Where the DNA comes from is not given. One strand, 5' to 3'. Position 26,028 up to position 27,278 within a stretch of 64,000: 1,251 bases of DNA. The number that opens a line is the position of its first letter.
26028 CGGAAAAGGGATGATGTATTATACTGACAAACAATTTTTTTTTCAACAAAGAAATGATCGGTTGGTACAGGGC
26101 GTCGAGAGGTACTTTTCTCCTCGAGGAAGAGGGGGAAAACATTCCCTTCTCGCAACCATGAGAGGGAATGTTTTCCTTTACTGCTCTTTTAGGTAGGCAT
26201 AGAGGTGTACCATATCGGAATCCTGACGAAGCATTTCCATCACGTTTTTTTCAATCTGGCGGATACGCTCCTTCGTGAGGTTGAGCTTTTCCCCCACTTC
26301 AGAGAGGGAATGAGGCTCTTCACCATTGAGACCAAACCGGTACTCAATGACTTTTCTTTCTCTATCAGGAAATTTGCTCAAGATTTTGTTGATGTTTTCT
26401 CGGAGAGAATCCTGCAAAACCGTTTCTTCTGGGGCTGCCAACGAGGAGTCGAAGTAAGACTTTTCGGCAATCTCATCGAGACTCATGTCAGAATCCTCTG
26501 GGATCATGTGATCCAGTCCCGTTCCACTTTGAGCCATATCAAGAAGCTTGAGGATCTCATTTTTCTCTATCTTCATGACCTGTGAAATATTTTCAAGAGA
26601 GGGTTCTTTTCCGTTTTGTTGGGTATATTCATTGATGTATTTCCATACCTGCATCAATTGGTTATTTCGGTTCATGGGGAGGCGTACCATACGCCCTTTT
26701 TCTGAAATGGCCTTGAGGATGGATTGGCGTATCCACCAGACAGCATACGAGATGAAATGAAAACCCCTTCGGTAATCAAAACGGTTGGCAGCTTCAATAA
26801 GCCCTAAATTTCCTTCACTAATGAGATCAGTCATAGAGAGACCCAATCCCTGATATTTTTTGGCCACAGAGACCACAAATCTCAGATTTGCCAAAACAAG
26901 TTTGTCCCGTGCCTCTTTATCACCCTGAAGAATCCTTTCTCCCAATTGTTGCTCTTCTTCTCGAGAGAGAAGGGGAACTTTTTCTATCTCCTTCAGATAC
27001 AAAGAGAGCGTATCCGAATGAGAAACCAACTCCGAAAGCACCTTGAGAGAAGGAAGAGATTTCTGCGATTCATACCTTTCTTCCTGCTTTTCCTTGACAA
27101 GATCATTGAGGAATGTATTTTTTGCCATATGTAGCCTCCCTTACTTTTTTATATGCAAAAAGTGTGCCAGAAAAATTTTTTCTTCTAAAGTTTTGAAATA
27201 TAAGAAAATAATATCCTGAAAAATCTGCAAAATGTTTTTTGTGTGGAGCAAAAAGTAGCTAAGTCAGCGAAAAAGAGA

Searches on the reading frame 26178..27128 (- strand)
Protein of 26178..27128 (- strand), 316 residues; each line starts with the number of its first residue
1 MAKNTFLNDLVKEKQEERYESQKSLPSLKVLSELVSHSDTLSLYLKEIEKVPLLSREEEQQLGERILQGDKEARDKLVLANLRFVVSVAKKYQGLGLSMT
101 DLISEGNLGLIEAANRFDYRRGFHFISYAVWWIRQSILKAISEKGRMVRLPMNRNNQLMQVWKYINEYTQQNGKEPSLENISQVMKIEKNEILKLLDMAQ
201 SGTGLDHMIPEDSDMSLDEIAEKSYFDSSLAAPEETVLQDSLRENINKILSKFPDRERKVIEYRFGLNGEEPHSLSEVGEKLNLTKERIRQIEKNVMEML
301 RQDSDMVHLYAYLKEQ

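Call 7: search_protein_families(library=ncbifam, proteins=[window:26178-27128:-], max_evalue=0.001)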
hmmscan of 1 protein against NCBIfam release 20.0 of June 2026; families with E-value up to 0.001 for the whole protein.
window:26178-27128:- (316 aa): 52 families (the best 25 are shown)
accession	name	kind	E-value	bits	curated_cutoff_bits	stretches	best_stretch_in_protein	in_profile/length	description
TIGR02394.1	rpoS_proteo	equivalog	1e-75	254.9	378.7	1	36-302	10-272/285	RNA polymerase sigma factor RpoS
NF041931.2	MzaA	equivalog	2.8e-74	251.3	800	1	71-315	474-716/726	MZA anti-phage system associated sigma-70 family RNA polymerase sigma factor MzaA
NF006666.0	PRK09210.1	equivalog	1.7e-73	248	572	1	15-313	76-369/370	RNA polymerase sigma factor RpoD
TIGR02997.1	Sig70-cyanoRpoD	subfamily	3.5e-73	246.5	384.5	1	65-301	67-298/298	RNA polymerase sigma factor, RpoD/SigA family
NF004208.0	PRK05658.1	equivalog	1e-71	242.8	555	2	71-314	391-630/631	RNA polymerase sigma factor RpoD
NF004207.0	PRK05657.1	equivalog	1.8e-70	237.9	394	1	14-302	31-315/329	RNA polymerase sigma factor RpoS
TIGR02393.1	RpoD_Cterm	equivalog_domain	4.8e-67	226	354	1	73-313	1-237/238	RNA polymerase sigma factor RpoD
NF005920.0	PRK07921.1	subfamily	1.3e-63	215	464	1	54-312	73-326/328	RNA polymerase sigma factor SigB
NF005785.0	PRK07598.1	equivalog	2.2e-63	214.5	554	1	65-308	168-406/415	RNA polymerase sigma factor SigC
NF005643.0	PRK07406.1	equivalog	4e-61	207.2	500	1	65-313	153-396/397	RNA polymerase sigma factor RpoD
NF004615.0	PRK05949.1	subfamily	4.1e-59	200.1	530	1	59-310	79-324/327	RNA polymerase sigma factor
NF004560.0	PRK05901.1-1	equivalog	6.9e-59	200.3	711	1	70-313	276-515/516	RNA polymerase sigma factor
NF004562.0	PRK05901.1-4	equivalog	1.3e-58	198.9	779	2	66-313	310-553/571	RNA polymerase sigma factor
NF005642.0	PRK07405.1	subfamily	4.1e-58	197.1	524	1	64-310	75-315/318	RNA polymerase sigma factor SigD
NF004561.0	PRK05901.1-3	equivalog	2.5e-55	188.6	582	1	71-313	298-536/537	RNA polymerase sigma factor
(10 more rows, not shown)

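Call 8: search_protein_families(library=pfam, proteins=[window:26178-27128:-])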
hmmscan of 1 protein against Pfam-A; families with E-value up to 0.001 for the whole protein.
window:26178-27128:- (316 aa): 4 families
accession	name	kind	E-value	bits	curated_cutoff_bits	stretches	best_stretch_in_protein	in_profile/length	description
PF04542.20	Sigma70_r2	-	1.6e-17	63.5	24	1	77-146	1-70/71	Sigma-70 region 2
PF04545.22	Sigma70_r4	-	9.2e-16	57.5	24.1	1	250-302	2-50/50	Sigma-70, region 4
PF00140.25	Sigma70_r1_2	-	2.8e-12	46.8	22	1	39-72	1-34/34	Sigma-70 factor, region 1.2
PF04539.22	Sigma70_r3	-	6.5e-10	39.4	25.3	1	160-224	5-69/78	Sigma-70 region 3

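Call 10: find_related_loci(query=window:26178-27128:-, collection=genome_contigs, flank=6000)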
Query window:26178-27128:- (316 aa) in genome_contigs; peptide patterns used: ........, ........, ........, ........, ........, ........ (x = any residue, [..] = any of these).
600 stretches matched a pattern (row limit reached: there are more); 594 encode a relative of the query (tblastn E <= 1e-3); the best 80 are kept; 80 distinct loci.
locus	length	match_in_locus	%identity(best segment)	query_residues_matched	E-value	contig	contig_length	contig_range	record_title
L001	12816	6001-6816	47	39-313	5e-80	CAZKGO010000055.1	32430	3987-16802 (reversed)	MAG TPA_asm: uncultured Spirochaetales bacterium isolate binchicken_co27_447 genome assembly, contig: NODE_2366_length_3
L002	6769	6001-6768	50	39-297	3e-78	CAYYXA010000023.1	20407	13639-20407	MAG TPA_asm: uncultured Brevinematales bacterium isolate binchicken_co25_1 genome assembly, contig: k141_124558, whole g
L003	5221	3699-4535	45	32-313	1e-77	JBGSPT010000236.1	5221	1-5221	MAG: Treponematales bacterium isolate JTS-AC310 k141_4491979, whole genome shotgun sequence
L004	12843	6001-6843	45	30-313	2e-77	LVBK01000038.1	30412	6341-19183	MAG: Spirochaetales bacterium Spiro_09 Spiro_09_contig_4121, whole genome shotgun sequence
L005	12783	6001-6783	46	39-302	8e-77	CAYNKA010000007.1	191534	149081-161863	MAG TPA_asm: uncultured Spirochaetaceae bacterium isolate binchicken_co20_228 genome assembly, contig: NODE_146_length_1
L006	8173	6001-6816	45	39-313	9e-77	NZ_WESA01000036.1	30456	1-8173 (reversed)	Rectinema subterraneum strain SURF-ANA1 NODE_36_30456_9802277733, whole genome shotgun sequence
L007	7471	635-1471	44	32-313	5e-77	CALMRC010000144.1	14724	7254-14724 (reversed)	MAG TPA_asm: uncultured Spirochaetes bacterium isolate SRR6284162_bin.1_CONCOCT_v1.1_MAG genome assembly, contig: ERZ795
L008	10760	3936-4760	46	36-313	8e-76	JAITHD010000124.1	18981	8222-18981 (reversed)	MAG: Treponema sp. isolate Pc512_bin5 k119_213433, whole genome shotgun sequence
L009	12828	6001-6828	44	36-313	2e-75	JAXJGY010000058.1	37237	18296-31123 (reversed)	MAG: Treponema sp. isolate DOME_MAG_1265 1265_C0121_k141_651609, whole genome shotgun sequence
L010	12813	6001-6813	46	40-314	4e-75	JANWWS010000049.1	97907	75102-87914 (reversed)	MAG: Leptospiraceae bacterium isolate SKYG28 k141_120198, whole genome shotgun sequence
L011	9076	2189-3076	43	15-313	8e-75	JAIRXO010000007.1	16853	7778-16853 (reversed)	MAG: Spirochaetaceae bacterium isolate Gsp477_bin169 k119_848862, whole genome shotgun sequence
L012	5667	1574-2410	42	32-313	2e-74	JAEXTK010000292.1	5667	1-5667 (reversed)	MAG: Spirochaetes bacterium isolate OH_HBrB_349 k127_1153516, whole genome shotgun sequence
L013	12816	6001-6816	47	38-313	1e-74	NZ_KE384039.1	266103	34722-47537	Runella zeae DSM 19591 G563DRAFT_scaffold00007.7, whole genome shotgun sequence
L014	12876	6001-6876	44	19-313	1e-73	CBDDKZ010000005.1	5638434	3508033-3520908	MAG: Cytophagales bacterium isolate 45e868e7-5122-452c-b1bb-b8116e9dc412 genome assembly, contig: contig_5, whole genome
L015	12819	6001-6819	46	37-313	9e-74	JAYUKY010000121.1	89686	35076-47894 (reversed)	MAG: Raineyaceae bacterium isolate GFS_9294 GFS_9294_120, whole genome shotgun sequence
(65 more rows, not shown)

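Call 12: list_cluster_members(proteins=[window:26178-27128:-, window:24540-25544:-, window:27672-28697:-])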
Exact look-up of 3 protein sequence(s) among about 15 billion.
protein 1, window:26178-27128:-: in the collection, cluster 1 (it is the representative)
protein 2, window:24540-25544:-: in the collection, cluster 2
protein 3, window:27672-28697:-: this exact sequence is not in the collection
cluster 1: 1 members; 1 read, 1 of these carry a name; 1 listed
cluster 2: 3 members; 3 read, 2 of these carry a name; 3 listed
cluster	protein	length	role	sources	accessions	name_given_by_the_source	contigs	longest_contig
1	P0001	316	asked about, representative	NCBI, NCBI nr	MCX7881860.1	MAG: RNA polymerase sigma factor RpoD/SigA [Brevinematales bacterium] | RNA polymerase sigma factor RpoD/SigA [Brevinematales bacterium]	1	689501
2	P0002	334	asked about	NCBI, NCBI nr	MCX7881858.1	MAG: class II fructose-1,6-bisphosphate aldolase [Brevinematales bacterium] | class II fructose-1,6-bisphosphate aldolase [Brevinematales bacterium]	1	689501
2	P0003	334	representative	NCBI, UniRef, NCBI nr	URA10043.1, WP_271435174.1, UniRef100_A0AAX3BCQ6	class II fructose-bisphosphate aldolase [Thermospira aquatica] | fructose-bisphosphate aldolase n=1 Tax=Thermospira aquatica TaxID=2828656 ...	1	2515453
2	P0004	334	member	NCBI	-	-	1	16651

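Call 14: find_homologous_proteins(query=window:26178-27128:-, max_evalue=1e-40)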
Query window:26178-27128:- (316 aa): 7964 proteins with E <= 1e-40 among 8000 candidates; the best 120 are listed.
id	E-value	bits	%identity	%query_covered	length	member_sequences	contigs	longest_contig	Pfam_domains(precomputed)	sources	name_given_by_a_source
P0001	4.1e-198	675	100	100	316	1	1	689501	PF04545.23,PF00140.26,PF04542.21,PF04539.23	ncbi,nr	ncbi:MAG: RNA polymerase sigma factor RpoD/SigA [Brevinematales bacterium]|nr:RNA polymerase sigma f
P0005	1.6e-169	581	89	93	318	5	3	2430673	PF04545.23,PF00140.26,PF04542.21,PF04539.23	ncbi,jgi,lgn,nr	ncbi:RNA polymerase sigma factor RpoD [Brevinematales bacterium NS]|jgi:RNA polymerase primary sigma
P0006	2.8e-168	577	88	93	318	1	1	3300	PF04545.23,PF00140.26,PF04542.21,PF04539.23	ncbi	ncbi:MAG: RNA polymerase sigma factor RpoD/SigA [Brevinematales bacterium]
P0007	2.6e-156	538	83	93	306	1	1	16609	PF04545.23,PF00140.26,PF04542.21,PF04539.23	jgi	-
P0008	1.7e-151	522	78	93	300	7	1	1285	PF04545.23,PF00140.26,PF04542.21,PF04539.23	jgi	-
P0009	4.0e-150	517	81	93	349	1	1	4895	PF04545.23,PF00140.26,PF04542.21,PF04539.23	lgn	-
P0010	3.3e-141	488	74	93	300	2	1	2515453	PF04545.23,PF00140.26,PF04542.21,PF04539.23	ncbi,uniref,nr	ncbi:sigma-70 family RNA polymerase sigma factor [Thermospira aquatica]|uniref:RNA polymerase sigma 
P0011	1.1e-101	359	59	87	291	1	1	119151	PF04545.23,PF00140.26,PF04542.21,PF04539.23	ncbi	ncbi:MAG: sigma-70 family RNA polymerase sigma factor [Brevinematia bacterium]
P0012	3.6e-101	357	59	87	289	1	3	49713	PF04545.23,PF00140.26,PF04542.21,PF04539.23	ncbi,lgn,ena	ncbi:MAG: sigma-70 family RNA polymerase sigma factor [Brevinematia bacterium]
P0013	3.6e-101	357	59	87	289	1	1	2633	PF04545.23,PF00140.26,PF04542.21,PF04539.23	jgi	-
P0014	3.9e-101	357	58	87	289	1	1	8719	PF04545.23,PF00140.26,PF04542.21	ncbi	-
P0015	4.2e-101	357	57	89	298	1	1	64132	PF04545.23,PF00140.26,PF04542.21,PF04539.23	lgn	-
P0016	6.0e-101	356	59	87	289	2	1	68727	PF04545.23,PF00140.26,PF04542.21,PF04539.23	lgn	-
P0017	6.4e-101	356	56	98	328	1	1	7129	PF04545.23,PF00140.26,PF04542.21,PF04539.23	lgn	-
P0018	7.7e-101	356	57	87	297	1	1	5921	PF04545.23,PF00140.26,PF04542.21,PF04539.23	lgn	-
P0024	5.9e-100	353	58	92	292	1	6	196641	PF04545.23,PF00140.26,PF04542.21,PF04539.23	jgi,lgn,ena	jgi:RNA polymerase primary sigma factor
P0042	5.3e-95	337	53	87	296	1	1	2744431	PF04545.23,PF00140.26,PF04542.21,PF04539.23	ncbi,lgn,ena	-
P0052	6.7e-93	330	54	87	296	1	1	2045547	PF04545.23,PF00140.26,PF04542.21,PF04539.23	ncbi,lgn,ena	-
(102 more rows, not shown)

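Call 18: find_encoding_contigs(protein=P0005, flank=10000, max_places=2)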
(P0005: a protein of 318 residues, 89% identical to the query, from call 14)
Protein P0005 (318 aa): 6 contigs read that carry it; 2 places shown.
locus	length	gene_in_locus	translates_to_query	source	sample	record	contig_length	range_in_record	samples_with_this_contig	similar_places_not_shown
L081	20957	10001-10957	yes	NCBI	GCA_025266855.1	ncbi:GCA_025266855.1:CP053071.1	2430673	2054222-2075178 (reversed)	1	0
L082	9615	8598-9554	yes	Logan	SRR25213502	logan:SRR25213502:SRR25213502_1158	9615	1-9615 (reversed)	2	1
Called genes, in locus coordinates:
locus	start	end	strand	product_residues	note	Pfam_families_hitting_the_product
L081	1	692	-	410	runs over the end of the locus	PF11104:PilM_2 (faint), PF02491:SHS2_FTSA, PF06277:EutA, PF06723:MreB_Mbl, PF14450:FtsA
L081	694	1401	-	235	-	PF08478:POTRA_1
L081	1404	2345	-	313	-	PF01820:Dala_Dala_lig_N, PF02786:CPSase_L_D2 (weak), PF08443:RimK (faint), PF07478:Dala_Dala_lig_C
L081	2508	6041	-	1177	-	PF01855:POR_N, PF17147:PFOR_II, PF01558:POR, PF10371:EKR, PF12838:Fer4_7, PF13183:Fer4_8, PF13237:Fer4_10, PF22338:Pyruv_OxRed_insertion, +7 more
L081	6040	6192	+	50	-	-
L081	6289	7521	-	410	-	-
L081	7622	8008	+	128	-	-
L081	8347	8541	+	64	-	-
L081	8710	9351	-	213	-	-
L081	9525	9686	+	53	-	-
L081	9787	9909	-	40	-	-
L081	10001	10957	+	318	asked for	PF00140:Sigma70_r1_2, PF04542:Sigma70_r2, PF04539:Sigma70_r3, PF04545:Sigma70_r4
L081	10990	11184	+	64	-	-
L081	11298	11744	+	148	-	-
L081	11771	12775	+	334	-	PF01116:F_bP_aldolase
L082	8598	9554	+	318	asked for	PF00140:Sigma70_r1_2, PF04542:Sigma70_r2, PF04539:Sigma70_r3, PF04545:Sigma70_r4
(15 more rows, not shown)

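Call 19: find_encoding_contigs(protein=P0010, flank=10000, max_places=2)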
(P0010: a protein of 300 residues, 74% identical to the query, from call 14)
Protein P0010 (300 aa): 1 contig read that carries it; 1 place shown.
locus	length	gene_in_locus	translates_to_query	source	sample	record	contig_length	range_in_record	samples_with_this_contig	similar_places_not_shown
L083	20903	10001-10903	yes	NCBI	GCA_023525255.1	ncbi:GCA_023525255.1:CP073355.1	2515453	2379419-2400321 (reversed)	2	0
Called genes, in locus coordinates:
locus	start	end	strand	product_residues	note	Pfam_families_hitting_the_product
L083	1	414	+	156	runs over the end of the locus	-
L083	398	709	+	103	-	-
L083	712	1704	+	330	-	PF01992:vATP-synt_AC39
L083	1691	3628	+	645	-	PF01496:V_ATPase_I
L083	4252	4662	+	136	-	PF00027:cNMP_binding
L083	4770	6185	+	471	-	PF04715:, PF00425:Chorismate_bind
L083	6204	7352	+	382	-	PF01139:RtcB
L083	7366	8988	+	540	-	PF00117:GATase, PF07722:Peptidase_C26, PF02885:Glycos_trans_3N, PF00591:Glycos_transf_3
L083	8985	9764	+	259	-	PF00218:IGPS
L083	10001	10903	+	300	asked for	PF00140:Sigma70_r1_2, PF04542:Sigma70_r2, PF04539:Sigma70_r3, PF04545:Sigma70_r4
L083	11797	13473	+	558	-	PF13625:Helicase_C_3, PF00176:SNF2-rel_dom (weak), PF04851:ResIII, PF16203:ERCC3_RAD25_C, PF00271:Helicase_C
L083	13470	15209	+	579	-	PF13625:Helicase_C_3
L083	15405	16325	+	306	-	-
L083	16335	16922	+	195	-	PF01914:MarC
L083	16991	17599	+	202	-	PF02557:VanY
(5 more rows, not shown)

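Call 20: find_encoding_contigs(protein=P0007, flank=10000, max_places=2)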
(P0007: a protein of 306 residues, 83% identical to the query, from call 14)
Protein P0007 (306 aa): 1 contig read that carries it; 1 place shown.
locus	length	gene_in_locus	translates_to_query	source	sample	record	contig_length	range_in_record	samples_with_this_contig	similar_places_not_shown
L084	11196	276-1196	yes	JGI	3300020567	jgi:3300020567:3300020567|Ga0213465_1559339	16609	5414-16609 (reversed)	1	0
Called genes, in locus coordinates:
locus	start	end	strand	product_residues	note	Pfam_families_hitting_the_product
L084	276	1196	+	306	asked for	PF00140:Sigma70_r1_2, PF04542:Sigma70_r2, PF04539:Sigma70_r3, PF04545:Sigma70_r4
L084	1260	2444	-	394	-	PF03773:ArsP_1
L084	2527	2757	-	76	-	PF13192:Thioredoxin_3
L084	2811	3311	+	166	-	-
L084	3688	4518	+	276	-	PF01497:Peripla_BP_2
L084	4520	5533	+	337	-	PF01032:FecCD, PF00950:ABC-3 (weak)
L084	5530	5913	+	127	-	PF13476:AAA_23 (weak), PF00005:ABC_tran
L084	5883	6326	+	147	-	PF00005:ABC_tran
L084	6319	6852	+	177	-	PF02283:CobU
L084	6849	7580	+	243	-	PF02654:CobS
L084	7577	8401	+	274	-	PF01261:AP_endonuc_2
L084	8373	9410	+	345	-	PF02277:DBI_PRT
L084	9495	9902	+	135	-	PF16561:AMPK1_CBM, PF22058:X25_BaPul_like (weak)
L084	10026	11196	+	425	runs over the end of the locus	-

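Call 21: find_encoding_contigs(protein=P0009, flank=5000, max_places=2)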
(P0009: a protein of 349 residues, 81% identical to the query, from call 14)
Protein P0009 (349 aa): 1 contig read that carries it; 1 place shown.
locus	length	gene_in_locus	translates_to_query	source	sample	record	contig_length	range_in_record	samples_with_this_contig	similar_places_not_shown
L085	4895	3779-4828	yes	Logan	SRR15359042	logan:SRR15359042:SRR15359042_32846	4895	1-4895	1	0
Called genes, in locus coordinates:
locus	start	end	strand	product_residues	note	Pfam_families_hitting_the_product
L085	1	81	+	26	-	?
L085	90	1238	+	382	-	PF01139:RtcB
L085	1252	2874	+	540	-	PF00117:GATase, PF07722:Peptidase_C26, PF02885:Glycos_trans_3N, PF00591:Glycos_transf_3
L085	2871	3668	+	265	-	PF00218:IGPS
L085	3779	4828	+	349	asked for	PF00140:Sigma70_r1_2, PF04542:Sigma70_r2, PF04539:Sigma70_r3, PF04545:Sigma70_r4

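Call 36: find_encoding_contigs(protein=P0011, flank=10000, max_places=1)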
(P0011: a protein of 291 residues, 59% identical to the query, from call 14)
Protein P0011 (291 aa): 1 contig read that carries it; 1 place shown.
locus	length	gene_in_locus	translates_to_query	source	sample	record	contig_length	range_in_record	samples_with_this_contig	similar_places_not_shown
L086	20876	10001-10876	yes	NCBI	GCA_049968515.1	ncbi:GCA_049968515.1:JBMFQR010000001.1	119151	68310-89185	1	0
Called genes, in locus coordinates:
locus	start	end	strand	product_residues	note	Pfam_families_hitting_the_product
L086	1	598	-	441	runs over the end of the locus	-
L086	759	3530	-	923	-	PF00672:HAMP, PF00211:Guanylate_cyc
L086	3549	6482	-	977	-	PF26550:Tricorn_2nd (faint)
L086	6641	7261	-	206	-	PF00702:Hydrolase, PF13419:HAD_2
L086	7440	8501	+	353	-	PF01073:3Beta_HSD, PF01370:Epimerase, PF02719:Polysacc_synt_2, PF04321:RmlD_sub_bind, PF16363:GDP_Man_Dehyd, PF07993:NAD_binding_4 (weak)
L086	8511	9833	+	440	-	PF03721:UDPG_MGDP_dh_N, PF00984:UDPG_MGDP_dh, PF03720:UDPG_MGDP_dh_C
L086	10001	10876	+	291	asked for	PF00140:Sigma70_r1_2, PF04542:Sigma70_r2, PF04539:Sigma70_r3 (faint), PF04545:Sigma70_r4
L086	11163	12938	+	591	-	PF00593:TonB_dep_Rec_b-barrel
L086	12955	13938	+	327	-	-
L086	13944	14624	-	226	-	PF00005:ABC_tran, PF13304:AAA_21 (faint)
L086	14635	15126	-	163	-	-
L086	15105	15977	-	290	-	-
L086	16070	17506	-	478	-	-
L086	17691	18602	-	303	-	PF00356:LacI, PF00532:Peripla_BP_1, PF13407:Peripla_BP_4, PF13377:Peripla_BP_3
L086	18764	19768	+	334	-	PF00331:Glyco_hydro_10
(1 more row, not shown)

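Call 37: find_encoding_contigs(protein=P0024, flank=10000, max_places=1)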
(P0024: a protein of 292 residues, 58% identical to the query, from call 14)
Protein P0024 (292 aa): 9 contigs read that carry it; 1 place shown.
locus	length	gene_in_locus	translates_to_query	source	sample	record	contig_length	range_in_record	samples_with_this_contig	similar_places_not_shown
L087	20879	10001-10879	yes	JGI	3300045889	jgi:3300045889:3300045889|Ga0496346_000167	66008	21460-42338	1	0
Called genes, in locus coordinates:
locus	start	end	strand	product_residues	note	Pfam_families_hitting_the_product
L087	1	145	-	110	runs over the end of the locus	PF02049:FliE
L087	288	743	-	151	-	PF00460:Flg_bb_rod, PF06429:Flg_bbr_C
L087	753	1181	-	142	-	-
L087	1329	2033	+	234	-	PF25062:ARM_TT21_N (weak), PF25063:ARM_TT21_C (weak), PF13181:TPR_8, PF13432:TPR_16, PF00515:TPR_1, PF07719:TPR_2, PF13414:TPR_11, PF13431:TPR_17, +18 more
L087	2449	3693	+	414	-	PF06245:DUF1015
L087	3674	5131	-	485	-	PF00224:PK, PF02887:PK_C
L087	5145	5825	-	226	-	PF04367:DUF502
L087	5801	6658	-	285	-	PF01370:Epimerase, PF02719:Polysacc_synt_2 (faint), PF04321:RmlD_sub_bind, PF07993:NAD_binding_4 (faint), PF16363:GDP_Man_Dehyd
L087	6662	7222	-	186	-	PF00908:dTDP_sugar_isom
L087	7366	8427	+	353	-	PF01073:3Beta_HSD, PF01370:Epimerase, PF02719:Polysacc_synt_2, PF04321:RmlD_sub_bind, PF07993:NAD_binding_4, PF16363:GDP_Man_Dehyd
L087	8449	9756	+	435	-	PF03721:UDPG_MGDP_dh_N, PF00984:UDPG_MGDP_dh, PF03720:UDPG_MGDP_dh_C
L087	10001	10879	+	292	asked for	PF00140:Sigma70_r1_2, PF04539:Sigma70_r3 (faint), PF04542:Sigma70_r2, PF04545:Sigma70_r4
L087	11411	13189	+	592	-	PF00593:TonB_dep_Rec_b-barrel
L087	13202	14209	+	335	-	-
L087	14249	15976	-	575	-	PF00773:RNB, PF00575:S1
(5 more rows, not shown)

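Call 38: find_encoding_contigs(protein=P0042, flank=10000, max_places=1)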
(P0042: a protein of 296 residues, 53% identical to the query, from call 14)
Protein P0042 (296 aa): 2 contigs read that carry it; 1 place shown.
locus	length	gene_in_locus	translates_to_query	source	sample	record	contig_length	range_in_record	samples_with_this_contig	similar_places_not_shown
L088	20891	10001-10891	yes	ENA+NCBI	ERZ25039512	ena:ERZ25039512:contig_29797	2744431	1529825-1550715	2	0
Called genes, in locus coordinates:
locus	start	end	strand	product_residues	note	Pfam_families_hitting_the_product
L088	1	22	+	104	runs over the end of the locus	PF02583:Trns_repr_metal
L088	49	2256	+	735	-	PF00403:HMA, PF00122:E1-E2_ATPase, PF00702:Hydrolase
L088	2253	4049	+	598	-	PF00403:HMA, PF13386:DsbD_2, PF13473:Cupredoxin_1 (faint)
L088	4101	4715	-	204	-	PF00440:TetR_N, PF22568:Tet_C_40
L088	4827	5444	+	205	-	PF01209:Ubie_methyltran (faint), PF05148:Methyltransf_8 (faint), PF13489:Methyltransf_23, PF13847:Methyltransf_31, PF08241:Methyltransf_11, PF08242:Methyltransf_12, PF13649:Methyltransf_25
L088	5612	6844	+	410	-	PF01053:Cys_Met_Meta_PP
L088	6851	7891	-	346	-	PF00962:A_deaminase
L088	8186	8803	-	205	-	PF01209:Ubie_methyltran (faint), PF02390:Methyltransf_4, PF13847:Methyltransf_31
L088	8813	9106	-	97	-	PF02686:GatC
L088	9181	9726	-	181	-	PF01965:DJ-1_PfpI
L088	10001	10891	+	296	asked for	PF00140:Sigma70_r1_2, PF04542:Sigma70_r2, PF04539:Sigma70_r3, PF04545:Sigma70_r4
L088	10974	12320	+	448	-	PF13487:HD_5, PF01966:HD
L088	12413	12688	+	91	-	PF00216:Bac_DNA_binding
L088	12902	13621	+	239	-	PF00072:Response_reg, PF00486:Trans_reg_C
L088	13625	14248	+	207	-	-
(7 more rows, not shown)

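Call 39: find_encoding_contigs(protein=P0052, flank=10000, max_places=1)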
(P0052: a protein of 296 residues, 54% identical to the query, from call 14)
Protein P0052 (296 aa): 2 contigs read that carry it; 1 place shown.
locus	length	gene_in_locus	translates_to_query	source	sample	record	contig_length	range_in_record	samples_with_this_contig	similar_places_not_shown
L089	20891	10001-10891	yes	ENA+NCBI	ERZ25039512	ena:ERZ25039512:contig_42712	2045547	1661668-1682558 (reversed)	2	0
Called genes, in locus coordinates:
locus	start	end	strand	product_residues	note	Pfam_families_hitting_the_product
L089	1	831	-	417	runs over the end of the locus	PF02310:B12-binding, PF04055:Radical_SAM (faint)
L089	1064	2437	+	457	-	PF13701:DDE_Tnp_1_4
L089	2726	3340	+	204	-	-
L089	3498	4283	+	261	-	PF00535:Glycos_transf_2, PF10111:Glyco_tranf_2_2 (faint)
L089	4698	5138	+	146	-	PF13473:Cupredoxin_1, PF00116:COX2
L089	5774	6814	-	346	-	PF19326:AMP_deaminase (faint), PF00962:A_deaminase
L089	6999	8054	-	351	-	PF05598:DUF772, PF01609:DDE_Tnp_1, PF13359:DDE_Tnp_4 (weak)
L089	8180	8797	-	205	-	PF05175:MTS, PF24675:NpmA, PF02390:Methyltransf_4, PF13847:Methyltransf_31, PF08242:Methyltransf_12 (faint), PF13649:Methyltransf_25 (weak)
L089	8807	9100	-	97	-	PF02686:GatC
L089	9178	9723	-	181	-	PF01965:DJ-1_PfpI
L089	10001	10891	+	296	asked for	PF00140:Sigma70_r1_2, PF04542:Sigma70_r2, PF04539:Sigma70_r3, PF04545:Sigma70_r4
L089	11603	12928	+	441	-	PF08668:HDOD (weak), PF13487:HD_5, PF01966:HD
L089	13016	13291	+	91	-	PF00216:Bac_DNA_binding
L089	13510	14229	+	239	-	PF00072:Response_reg, PF00486:Trans_reg_C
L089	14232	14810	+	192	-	-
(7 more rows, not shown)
